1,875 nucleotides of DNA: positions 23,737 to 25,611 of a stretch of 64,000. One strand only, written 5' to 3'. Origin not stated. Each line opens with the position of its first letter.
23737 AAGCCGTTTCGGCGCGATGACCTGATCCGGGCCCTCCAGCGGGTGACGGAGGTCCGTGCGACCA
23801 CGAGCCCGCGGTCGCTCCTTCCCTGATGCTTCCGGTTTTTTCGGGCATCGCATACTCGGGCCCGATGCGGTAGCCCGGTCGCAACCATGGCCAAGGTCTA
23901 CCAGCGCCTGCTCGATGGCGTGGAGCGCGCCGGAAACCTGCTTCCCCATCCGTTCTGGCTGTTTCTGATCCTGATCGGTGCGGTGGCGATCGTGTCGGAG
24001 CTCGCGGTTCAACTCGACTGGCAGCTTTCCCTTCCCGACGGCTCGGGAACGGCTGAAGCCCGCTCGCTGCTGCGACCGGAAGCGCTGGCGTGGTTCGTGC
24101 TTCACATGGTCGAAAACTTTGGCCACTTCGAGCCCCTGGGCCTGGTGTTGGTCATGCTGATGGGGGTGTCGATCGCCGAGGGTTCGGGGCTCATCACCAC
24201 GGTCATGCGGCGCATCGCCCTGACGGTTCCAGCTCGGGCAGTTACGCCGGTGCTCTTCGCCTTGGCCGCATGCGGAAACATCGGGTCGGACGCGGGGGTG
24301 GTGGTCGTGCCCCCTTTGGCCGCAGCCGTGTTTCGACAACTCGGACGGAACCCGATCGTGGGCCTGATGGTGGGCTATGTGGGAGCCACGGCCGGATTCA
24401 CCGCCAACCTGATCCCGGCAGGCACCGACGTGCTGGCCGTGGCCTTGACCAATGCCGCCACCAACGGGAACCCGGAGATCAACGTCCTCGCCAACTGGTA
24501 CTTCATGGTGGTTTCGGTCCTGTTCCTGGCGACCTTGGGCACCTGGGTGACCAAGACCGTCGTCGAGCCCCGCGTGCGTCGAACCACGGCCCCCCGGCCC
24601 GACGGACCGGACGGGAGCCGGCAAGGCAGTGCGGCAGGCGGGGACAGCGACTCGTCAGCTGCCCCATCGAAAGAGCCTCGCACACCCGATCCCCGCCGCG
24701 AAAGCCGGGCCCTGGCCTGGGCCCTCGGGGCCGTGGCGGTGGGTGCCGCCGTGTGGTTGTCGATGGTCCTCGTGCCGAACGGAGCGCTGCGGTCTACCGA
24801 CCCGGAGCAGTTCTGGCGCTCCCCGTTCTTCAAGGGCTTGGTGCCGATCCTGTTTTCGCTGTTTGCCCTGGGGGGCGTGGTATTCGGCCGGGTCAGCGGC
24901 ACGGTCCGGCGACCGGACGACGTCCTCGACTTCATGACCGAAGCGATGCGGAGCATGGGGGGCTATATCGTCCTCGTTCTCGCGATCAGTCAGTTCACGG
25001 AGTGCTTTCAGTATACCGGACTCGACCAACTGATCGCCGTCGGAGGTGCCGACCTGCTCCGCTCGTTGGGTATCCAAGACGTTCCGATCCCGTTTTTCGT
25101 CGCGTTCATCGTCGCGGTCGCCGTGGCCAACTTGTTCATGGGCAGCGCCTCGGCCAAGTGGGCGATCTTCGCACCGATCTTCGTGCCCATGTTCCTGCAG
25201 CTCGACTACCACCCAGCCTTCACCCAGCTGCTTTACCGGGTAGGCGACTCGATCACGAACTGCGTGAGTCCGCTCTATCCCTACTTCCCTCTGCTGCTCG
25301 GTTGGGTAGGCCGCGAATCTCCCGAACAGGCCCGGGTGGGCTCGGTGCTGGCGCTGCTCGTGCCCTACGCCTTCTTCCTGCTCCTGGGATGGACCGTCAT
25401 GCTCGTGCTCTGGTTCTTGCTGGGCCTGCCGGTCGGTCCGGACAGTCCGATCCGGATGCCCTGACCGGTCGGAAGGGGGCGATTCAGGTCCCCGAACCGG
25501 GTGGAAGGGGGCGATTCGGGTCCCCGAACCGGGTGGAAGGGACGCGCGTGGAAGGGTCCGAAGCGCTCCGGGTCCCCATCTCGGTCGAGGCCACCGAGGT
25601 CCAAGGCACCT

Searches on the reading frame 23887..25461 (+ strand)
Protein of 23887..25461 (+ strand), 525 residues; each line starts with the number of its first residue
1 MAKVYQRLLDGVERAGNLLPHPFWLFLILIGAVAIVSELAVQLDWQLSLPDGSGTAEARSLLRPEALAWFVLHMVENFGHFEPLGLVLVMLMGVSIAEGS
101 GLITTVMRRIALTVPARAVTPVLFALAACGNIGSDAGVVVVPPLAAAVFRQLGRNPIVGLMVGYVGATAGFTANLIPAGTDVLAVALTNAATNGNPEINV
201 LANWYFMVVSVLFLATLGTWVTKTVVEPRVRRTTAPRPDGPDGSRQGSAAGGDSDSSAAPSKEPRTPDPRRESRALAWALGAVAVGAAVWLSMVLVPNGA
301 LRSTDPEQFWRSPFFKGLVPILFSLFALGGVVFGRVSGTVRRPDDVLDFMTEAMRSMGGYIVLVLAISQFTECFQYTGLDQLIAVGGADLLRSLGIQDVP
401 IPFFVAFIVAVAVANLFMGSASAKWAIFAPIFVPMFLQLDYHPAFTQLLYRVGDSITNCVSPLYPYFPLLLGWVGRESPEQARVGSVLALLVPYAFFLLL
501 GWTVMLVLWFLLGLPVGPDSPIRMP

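Call 64: search_protein_families(library=pfam, proteins=[window:23887-25461:+], max_evalue=0.00001)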
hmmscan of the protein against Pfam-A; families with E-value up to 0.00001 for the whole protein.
window:23887-25461:+ (525 aa): 2 families
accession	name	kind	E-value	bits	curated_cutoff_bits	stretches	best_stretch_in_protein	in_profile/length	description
PF03806.19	ABG_transport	-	2e-141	472.1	27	1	7-523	1-501/502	AbgT putative transporter family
PF03553.21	Na_H_antiporter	-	9.6e-06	25.5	23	1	327-447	131-244/303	Na+/H+ antiporter family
